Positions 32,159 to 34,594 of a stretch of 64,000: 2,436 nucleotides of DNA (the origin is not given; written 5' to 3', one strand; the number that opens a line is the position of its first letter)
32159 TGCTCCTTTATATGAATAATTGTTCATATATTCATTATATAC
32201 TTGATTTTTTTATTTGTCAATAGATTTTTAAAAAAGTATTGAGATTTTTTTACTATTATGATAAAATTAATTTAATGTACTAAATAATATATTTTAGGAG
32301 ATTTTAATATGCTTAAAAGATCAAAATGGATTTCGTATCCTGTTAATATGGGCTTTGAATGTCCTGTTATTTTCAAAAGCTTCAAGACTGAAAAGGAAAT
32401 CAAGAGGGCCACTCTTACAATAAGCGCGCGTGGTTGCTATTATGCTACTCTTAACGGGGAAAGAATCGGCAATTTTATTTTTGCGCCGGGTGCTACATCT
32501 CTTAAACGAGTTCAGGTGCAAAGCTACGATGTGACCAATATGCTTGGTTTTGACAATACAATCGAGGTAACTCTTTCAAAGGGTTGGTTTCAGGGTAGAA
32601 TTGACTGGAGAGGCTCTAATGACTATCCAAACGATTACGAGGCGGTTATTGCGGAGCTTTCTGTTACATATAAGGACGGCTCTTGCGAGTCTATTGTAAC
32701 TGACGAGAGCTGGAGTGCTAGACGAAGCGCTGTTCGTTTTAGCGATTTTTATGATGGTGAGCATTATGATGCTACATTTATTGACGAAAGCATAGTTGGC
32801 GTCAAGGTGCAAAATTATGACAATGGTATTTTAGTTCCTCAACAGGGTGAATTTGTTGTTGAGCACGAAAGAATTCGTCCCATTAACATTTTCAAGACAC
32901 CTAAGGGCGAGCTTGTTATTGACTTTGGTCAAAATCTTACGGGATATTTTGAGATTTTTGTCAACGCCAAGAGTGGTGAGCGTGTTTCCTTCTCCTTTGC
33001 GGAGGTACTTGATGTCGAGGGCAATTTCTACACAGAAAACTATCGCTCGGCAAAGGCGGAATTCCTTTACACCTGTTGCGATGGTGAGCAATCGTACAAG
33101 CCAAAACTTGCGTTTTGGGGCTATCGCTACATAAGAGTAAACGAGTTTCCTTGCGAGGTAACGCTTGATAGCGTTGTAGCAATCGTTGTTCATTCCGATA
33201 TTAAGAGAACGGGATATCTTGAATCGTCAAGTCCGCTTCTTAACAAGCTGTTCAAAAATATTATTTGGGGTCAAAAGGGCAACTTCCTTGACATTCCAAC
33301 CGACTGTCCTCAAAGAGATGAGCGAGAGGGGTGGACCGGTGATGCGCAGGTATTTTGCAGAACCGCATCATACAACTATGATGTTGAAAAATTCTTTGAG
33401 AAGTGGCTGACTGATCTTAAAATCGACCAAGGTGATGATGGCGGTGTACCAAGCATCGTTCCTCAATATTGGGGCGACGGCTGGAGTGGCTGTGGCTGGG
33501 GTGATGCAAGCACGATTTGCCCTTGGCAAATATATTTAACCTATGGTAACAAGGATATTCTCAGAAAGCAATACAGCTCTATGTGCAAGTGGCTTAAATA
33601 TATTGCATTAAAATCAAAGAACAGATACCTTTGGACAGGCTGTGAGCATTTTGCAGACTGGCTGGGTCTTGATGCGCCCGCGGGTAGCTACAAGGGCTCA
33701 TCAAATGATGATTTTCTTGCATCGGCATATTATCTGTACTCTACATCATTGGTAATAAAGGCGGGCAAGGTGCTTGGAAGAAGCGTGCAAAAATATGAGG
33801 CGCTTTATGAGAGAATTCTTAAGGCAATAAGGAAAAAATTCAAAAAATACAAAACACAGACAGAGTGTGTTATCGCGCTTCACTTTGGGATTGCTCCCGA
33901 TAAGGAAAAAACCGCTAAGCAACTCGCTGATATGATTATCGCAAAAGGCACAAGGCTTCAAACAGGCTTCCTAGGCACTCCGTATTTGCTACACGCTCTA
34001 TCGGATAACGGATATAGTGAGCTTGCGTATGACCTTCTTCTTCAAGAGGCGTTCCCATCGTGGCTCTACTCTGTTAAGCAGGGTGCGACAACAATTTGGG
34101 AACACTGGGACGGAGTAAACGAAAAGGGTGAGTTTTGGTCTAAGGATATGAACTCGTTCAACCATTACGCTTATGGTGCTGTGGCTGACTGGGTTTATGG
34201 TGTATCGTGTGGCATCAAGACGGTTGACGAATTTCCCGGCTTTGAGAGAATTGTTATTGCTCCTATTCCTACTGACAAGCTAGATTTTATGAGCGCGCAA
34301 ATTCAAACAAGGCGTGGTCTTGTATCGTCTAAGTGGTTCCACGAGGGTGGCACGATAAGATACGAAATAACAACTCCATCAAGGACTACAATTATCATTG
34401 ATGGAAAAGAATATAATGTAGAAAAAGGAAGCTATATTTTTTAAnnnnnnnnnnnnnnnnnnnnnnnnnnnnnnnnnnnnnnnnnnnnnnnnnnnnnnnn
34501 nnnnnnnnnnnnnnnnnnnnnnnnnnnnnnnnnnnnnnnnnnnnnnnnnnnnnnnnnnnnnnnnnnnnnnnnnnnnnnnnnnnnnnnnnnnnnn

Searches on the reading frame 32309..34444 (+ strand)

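Call 15: search_protein_families(library=pfam, proteins=[window:32309-34444:+], max_evalue=0.01)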
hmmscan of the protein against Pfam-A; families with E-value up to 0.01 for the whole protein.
window:32309-34444:+ (711 aa): 4 families
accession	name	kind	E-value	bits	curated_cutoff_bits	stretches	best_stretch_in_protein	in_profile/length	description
PF17389.8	Bac_rhamnosid6H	-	3.4e-108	362.4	24.5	1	299-630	1-336/339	Bacterial alpha-L-rhamnosidase 6 hairpin glycosidase domain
PF08531.16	Bac_rhamnosid_N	-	1.1e-35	123.5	25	1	29-178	1-163/172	Alpha-L-rhamnosidase N-terminal domain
PF05592.18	Bac_rhamnosid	-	1.4e-23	83.1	22.2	1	196-295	2-102/102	Bacterial alpha-L-rhamnosidase concanavalin-like domain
PF17390.7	Bac_rhamnosid_C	-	1.5e-08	34.8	22.1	1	642-696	6-60/78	Bacterial alpha-L-rhamnosidase C-terminal domain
